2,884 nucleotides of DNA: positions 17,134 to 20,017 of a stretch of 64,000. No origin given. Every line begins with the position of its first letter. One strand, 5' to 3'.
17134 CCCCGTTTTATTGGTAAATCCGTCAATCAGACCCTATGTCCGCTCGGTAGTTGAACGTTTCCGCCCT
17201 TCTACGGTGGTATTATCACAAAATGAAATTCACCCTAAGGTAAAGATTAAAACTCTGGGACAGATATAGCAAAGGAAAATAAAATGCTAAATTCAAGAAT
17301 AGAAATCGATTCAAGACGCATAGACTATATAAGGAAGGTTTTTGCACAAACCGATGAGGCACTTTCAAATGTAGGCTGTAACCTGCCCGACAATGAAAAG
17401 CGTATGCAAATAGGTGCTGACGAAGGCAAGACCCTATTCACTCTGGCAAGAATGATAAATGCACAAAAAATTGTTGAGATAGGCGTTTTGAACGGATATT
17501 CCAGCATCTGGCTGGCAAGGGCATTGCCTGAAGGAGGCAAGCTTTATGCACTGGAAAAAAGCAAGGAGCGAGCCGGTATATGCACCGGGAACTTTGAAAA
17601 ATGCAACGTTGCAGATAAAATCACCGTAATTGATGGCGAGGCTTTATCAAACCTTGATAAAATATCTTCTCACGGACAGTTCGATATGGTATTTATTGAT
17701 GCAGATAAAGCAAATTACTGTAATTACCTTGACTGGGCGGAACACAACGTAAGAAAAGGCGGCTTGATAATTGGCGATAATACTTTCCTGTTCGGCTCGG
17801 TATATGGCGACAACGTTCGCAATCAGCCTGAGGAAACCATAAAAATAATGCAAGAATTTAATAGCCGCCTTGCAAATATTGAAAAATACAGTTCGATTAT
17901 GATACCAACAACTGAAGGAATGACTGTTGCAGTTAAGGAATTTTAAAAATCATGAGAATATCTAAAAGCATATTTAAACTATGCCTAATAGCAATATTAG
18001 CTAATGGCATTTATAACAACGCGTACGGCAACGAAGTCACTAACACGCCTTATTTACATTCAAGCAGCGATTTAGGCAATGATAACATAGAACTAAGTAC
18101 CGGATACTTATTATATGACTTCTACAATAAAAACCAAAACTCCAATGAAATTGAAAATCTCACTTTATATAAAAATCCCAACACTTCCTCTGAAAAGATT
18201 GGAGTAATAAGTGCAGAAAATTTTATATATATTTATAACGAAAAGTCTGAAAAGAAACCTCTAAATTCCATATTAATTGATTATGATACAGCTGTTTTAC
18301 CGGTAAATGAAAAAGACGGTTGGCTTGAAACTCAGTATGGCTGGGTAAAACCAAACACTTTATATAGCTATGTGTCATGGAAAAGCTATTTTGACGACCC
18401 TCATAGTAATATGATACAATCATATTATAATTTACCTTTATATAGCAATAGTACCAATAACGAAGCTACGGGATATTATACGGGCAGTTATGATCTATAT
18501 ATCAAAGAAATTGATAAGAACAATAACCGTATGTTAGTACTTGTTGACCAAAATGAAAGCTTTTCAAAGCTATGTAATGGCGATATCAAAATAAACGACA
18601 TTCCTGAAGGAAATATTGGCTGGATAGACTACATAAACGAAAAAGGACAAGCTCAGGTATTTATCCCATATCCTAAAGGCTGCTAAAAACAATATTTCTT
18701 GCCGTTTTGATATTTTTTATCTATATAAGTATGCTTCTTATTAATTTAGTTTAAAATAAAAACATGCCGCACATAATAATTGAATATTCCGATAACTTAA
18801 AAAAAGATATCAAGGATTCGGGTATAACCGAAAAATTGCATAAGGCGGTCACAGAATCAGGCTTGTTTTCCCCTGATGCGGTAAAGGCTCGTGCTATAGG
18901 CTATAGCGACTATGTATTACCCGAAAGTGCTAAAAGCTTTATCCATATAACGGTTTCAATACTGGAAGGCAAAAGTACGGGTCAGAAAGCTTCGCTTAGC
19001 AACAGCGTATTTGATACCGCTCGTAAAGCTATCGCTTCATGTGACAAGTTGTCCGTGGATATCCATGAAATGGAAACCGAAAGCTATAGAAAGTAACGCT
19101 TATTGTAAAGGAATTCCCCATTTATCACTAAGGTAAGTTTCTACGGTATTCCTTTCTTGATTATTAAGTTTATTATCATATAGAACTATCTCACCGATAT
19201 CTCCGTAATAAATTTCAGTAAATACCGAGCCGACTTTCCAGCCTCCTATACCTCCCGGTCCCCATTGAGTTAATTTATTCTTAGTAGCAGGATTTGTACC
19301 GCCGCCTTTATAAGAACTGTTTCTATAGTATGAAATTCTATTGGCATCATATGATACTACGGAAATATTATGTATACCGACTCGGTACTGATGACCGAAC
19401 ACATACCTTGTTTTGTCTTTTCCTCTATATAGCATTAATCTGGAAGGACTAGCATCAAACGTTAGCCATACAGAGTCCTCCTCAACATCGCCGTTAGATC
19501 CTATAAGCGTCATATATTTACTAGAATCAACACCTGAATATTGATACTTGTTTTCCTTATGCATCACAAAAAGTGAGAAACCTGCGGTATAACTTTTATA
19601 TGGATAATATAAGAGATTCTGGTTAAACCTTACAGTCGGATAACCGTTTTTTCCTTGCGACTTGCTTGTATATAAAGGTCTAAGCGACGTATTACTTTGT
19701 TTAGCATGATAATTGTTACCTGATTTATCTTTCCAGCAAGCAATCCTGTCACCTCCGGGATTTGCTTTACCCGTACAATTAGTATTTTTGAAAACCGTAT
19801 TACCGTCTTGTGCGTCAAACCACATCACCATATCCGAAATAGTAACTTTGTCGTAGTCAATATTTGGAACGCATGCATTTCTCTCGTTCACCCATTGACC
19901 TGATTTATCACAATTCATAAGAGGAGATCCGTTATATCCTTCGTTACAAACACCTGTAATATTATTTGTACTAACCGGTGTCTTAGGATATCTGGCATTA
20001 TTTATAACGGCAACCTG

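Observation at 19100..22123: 1007-aa pilin carrying ten Sushi/CCP-like modules and a LamG-like lectin domain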

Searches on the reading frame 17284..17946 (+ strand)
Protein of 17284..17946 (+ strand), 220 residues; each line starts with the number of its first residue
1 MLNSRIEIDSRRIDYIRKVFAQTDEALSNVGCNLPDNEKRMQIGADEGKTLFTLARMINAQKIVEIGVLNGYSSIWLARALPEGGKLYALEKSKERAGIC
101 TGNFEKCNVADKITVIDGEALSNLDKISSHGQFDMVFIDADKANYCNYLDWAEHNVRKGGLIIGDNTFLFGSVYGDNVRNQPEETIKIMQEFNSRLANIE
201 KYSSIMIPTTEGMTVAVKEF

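Call 7: search_protein_families(library=pfam, proteins=[window:17284-17946:+], max_evalue=0.001)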
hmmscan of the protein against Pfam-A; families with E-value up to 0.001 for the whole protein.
window:17284-17946:+ (220 aa): 2 families
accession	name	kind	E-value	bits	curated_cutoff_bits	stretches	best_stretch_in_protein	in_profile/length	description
PF01596.23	Methyltransf_3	-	8.1e-42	143.3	22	1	38-218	23-203/204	O-methyltransferase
PF13578.12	Methyltransf_24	-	8e-14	52.8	26.3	1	64-166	1-104/105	Methyltransferase domain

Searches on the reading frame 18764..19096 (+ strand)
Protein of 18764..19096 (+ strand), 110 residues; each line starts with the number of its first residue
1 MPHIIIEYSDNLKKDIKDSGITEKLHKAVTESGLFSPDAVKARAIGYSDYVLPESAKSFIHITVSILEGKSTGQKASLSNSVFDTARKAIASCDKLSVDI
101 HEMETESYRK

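Call 7: search_protein_families(library=pfam, proteins=[window:18764-19096:+], max_evalue=0.001)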
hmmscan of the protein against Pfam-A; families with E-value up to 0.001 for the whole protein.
window:18764-19096:+ (110 aa): 1 family
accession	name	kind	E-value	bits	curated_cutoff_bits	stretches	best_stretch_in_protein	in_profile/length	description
PF02962.20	CHMI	-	1.6e-16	61.3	26.5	1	2-104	1-110/124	5-carboxymethyl-2-hydroxymuconate isomerase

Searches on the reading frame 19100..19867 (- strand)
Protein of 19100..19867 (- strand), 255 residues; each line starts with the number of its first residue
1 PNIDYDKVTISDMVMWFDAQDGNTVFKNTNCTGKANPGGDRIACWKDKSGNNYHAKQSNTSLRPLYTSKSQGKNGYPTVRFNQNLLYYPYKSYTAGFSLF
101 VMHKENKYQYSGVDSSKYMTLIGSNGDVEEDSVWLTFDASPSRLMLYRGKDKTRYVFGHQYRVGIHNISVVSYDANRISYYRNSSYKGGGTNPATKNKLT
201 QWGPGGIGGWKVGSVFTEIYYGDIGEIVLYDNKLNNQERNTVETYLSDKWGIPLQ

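Call 51: search_solved_structures(query=window:19100-19867:-, max_evalue=10, show_alignments=1)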
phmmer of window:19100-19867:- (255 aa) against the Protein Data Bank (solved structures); distinct sequences matched with E-value up to 10: 4.
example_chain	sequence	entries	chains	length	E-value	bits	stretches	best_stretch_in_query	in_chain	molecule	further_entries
9uri_A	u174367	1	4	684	0.58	13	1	61-94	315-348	Polyphosphate kinase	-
9urj_A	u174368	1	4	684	0.59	12.9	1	61-94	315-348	Polyphosphate kinase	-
1xdo_A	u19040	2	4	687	0.59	12.9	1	61-94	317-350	Polyphosphate kinase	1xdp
5hy6_A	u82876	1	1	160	1.3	11.8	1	96-132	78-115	Eukaryotic translation initiation factor 5A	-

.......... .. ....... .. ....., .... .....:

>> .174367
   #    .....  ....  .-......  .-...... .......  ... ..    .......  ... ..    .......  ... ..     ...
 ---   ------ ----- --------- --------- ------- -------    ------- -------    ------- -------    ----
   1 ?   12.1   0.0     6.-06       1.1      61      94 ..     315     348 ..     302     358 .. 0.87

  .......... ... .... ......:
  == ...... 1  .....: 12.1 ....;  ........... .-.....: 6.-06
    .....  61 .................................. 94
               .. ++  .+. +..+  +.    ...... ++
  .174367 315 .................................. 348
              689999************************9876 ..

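Call 73: search_protein_families(library=pfam, proteins=[window:19103-19861:-], max_evalue=10)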
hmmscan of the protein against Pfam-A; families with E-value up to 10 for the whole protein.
window:19103-19861:- (253 aa): 1 family
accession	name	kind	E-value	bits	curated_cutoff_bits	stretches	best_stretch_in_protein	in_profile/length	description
PF15535.12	Ntox37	-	5.3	8.1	27.8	1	31-57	23-48/78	Bacterial toxin 37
